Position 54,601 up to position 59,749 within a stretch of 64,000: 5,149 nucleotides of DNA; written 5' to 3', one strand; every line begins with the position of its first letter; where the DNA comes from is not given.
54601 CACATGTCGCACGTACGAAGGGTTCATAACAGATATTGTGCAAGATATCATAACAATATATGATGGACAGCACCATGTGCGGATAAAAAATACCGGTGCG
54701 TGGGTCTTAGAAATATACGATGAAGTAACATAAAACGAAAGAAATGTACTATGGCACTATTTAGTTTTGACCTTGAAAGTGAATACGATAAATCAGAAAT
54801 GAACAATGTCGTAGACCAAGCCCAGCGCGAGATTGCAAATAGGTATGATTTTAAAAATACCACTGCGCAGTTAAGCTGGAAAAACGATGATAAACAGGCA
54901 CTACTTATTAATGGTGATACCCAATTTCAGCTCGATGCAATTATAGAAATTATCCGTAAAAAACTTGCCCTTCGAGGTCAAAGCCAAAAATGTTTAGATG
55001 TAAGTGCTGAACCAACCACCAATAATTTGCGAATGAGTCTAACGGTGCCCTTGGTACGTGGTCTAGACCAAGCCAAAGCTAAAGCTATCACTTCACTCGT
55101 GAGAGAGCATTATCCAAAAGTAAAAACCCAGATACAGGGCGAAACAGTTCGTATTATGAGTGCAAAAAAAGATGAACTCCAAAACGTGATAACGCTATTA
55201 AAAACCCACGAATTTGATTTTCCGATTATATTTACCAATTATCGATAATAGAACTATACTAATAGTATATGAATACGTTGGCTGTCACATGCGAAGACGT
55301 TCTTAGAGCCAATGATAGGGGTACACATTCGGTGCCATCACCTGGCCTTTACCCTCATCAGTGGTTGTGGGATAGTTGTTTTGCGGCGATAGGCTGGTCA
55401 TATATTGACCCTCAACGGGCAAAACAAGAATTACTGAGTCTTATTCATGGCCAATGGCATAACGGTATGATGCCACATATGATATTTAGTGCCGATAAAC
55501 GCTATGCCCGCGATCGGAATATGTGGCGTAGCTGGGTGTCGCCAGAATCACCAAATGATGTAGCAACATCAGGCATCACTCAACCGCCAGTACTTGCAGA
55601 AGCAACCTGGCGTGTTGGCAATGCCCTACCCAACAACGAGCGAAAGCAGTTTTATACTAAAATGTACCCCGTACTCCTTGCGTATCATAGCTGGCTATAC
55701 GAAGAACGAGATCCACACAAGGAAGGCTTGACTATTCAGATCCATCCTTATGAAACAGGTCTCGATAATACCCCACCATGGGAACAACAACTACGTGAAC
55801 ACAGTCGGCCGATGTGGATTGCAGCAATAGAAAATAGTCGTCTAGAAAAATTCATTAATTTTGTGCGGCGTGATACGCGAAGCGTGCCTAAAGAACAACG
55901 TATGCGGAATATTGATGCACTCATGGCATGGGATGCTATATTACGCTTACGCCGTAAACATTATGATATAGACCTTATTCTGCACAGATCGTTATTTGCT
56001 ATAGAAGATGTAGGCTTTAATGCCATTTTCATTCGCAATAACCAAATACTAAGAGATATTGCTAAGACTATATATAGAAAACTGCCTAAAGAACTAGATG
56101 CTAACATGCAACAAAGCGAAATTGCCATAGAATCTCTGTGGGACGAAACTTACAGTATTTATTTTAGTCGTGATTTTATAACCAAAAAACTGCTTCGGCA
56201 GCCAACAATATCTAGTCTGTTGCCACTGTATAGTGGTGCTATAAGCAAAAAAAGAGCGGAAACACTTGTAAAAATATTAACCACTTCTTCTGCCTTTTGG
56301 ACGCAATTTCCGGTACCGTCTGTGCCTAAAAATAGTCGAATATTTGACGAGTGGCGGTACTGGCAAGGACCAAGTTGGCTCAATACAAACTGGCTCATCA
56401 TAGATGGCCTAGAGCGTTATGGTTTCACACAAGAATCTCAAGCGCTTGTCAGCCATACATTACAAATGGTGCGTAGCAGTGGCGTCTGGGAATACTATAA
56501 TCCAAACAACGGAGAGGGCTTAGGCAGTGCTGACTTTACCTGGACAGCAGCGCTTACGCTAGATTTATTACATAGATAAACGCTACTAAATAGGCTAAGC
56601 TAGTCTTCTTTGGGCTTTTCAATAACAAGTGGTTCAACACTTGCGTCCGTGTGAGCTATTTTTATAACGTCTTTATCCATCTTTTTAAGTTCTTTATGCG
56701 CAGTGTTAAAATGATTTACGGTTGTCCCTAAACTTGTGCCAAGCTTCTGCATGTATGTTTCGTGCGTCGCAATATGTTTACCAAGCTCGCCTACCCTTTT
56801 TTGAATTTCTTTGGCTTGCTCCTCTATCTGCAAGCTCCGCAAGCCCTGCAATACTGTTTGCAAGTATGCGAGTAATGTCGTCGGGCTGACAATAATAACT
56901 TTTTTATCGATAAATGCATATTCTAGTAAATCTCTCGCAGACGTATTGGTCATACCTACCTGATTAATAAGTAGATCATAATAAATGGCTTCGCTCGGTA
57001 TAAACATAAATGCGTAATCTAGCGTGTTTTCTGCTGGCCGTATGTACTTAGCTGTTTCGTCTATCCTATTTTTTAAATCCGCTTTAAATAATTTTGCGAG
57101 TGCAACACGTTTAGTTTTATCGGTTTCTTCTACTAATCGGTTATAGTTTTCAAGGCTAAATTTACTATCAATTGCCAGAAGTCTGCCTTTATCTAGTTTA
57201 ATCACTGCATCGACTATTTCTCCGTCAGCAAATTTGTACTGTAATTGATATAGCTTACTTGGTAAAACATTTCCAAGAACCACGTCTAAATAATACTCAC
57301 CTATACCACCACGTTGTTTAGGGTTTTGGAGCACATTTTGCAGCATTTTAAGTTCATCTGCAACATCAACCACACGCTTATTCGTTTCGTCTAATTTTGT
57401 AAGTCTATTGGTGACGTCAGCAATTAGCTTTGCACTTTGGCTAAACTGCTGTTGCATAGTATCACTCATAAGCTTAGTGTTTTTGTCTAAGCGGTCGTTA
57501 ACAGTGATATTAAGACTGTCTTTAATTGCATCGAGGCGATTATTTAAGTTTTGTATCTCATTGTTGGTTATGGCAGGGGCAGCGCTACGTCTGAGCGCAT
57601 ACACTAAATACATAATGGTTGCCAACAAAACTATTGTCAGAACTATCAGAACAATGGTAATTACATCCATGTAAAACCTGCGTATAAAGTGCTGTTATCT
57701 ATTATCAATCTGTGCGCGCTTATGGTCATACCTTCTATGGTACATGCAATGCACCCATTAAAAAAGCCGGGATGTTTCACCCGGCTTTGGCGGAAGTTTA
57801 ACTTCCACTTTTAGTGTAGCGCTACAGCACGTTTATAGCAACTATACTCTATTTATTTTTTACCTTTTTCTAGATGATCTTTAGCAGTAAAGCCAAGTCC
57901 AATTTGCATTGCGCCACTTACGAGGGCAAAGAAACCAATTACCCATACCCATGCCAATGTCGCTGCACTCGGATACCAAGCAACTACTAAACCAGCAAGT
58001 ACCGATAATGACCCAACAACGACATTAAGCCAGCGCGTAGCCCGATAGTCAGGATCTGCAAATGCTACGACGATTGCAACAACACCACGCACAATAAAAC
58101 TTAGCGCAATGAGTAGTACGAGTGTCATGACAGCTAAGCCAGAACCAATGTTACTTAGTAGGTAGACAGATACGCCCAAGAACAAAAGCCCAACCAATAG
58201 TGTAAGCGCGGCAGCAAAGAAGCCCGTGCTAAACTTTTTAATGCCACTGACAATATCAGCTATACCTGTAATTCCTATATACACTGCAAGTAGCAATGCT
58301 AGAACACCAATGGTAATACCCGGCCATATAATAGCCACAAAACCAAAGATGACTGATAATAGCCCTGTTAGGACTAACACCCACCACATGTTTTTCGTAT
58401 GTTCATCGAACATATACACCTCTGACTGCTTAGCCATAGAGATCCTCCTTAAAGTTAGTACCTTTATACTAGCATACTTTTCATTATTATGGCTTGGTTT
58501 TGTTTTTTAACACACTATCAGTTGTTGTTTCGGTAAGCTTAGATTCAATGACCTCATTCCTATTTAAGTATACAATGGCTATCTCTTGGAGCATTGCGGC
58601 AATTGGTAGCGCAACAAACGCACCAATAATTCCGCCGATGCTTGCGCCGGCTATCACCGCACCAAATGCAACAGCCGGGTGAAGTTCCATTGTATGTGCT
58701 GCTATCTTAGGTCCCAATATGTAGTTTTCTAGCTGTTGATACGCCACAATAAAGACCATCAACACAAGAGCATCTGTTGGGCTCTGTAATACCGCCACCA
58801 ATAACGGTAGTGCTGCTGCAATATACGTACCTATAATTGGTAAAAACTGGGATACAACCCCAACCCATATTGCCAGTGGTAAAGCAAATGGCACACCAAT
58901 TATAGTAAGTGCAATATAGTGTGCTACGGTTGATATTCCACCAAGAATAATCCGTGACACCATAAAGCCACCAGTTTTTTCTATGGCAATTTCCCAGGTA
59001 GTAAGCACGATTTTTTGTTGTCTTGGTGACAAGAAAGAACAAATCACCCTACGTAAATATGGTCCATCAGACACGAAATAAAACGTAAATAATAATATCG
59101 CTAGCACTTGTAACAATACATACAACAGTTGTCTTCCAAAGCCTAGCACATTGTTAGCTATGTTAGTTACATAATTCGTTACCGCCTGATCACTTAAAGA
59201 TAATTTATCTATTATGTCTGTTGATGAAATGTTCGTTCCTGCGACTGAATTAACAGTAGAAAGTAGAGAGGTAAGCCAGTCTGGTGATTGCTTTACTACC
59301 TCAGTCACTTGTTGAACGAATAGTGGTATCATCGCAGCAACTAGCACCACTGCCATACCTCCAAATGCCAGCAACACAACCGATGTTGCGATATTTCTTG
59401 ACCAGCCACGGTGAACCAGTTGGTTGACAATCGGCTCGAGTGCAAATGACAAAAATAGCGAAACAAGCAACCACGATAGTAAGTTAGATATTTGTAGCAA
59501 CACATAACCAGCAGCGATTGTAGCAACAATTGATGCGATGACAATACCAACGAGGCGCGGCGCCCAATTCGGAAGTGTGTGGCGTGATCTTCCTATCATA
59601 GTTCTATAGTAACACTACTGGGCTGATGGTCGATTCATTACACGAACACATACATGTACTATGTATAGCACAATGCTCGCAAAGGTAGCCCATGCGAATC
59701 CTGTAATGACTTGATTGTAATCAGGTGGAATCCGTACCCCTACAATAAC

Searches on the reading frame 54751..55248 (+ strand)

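Call 16: search_protein_families(library=pfam, proteins=[window:54751-55248:+], max_evalue=0.00001)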
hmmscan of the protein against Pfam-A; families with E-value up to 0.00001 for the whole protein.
window:54751-55248:+ (165 aa): 1 family
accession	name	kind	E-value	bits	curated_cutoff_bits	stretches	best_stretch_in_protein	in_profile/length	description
PF04461.18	DUF520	-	1.6e-48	165.3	23.2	1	5-165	2-161/161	Protein of unknown function (DUF520)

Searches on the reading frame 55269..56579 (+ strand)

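Call 16: search_protein_families(library=pfam, proteins=[window:55269-56579:+], max_evalue=0.00001)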
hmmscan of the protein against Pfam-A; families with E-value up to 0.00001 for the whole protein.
window:55269-56579:+ (436 aa): 3 families
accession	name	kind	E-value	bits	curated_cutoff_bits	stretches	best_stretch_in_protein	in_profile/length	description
PF22422.2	MGH1-like_GH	-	2.5e-88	297.5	27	1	28-426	1-356/356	Mannosylglycerate hydrolase MGH1-like glycoside hydrolase domain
PF01204.24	Trehalase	-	2.8e-13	50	21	1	104-403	179-464/512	Trehalase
PF03200.22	Glyco_hydro_63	-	2.9e-11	43.3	22.4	1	309-430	343-487/492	Glycosyl hydrolase family 63 C-terminal domain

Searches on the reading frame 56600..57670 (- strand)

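Call 16: search_protein_families(library=pfam, proteins=[window:56600-57670:-], max_evalue=0.00001)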
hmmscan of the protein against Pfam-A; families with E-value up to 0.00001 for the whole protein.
window:56600-57670:- (356 aa): 1 family
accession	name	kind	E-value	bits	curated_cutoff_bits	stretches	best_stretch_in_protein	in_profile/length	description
PF02646.22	RmuC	-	4.1e-56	190.7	26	1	59-337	8-276/291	RmuC family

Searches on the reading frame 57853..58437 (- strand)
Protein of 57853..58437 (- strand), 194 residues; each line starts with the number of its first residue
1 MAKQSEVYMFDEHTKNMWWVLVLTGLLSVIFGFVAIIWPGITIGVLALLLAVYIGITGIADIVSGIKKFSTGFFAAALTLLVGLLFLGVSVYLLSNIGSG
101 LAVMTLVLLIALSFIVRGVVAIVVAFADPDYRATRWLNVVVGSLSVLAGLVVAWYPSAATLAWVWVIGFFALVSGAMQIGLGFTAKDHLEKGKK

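Call 16: search_protein_families(library=pfam, proteins=[window:57853-58437:-], max_evalue=0.00001)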
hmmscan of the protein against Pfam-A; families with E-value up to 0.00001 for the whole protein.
window:57853-58437:- (194 aa): 1 family
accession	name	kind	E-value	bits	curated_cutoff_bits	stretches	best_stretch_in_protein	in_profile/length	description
PF03729.18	DUF308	-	3.1e-20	72.6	25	3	100-152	18-71/73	Short repeat of unknown function (DUF308)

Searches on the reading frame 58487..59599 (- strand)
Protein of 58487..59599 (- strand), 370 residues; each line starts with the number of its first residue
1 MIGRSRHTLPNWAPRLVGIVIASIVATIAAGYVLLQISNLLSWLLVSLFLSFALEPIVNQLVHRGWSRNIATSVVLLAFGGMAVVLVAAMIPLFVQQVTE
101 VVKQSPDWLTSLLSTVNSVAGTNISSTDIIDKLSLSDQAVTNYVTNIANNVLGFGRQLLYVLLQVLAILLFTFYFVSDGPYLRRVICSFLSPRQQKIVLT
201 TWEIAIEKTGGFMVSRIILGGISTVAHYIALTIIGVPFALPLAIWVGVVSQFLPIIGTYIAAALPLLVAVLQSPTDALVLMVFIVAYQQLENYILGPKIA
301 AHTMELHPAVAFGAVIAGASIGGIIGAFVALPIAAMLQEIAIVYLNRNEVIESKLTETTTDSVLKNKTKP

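Call 16: search_protein_families(library=pfam, proteins=[window:58487-59599:-], max_evalue=0.00001)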
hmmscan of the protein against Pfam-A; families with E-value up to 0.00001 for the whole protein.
window:58487-59599:- (370 aa): 1 family
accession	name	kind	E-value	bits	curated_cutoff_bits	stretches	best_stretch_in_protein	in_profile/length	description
PF01594.21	AI-2E_transport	-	1.4e-57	195.8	34.3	1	23-343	3-325/327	AI-2E family transporter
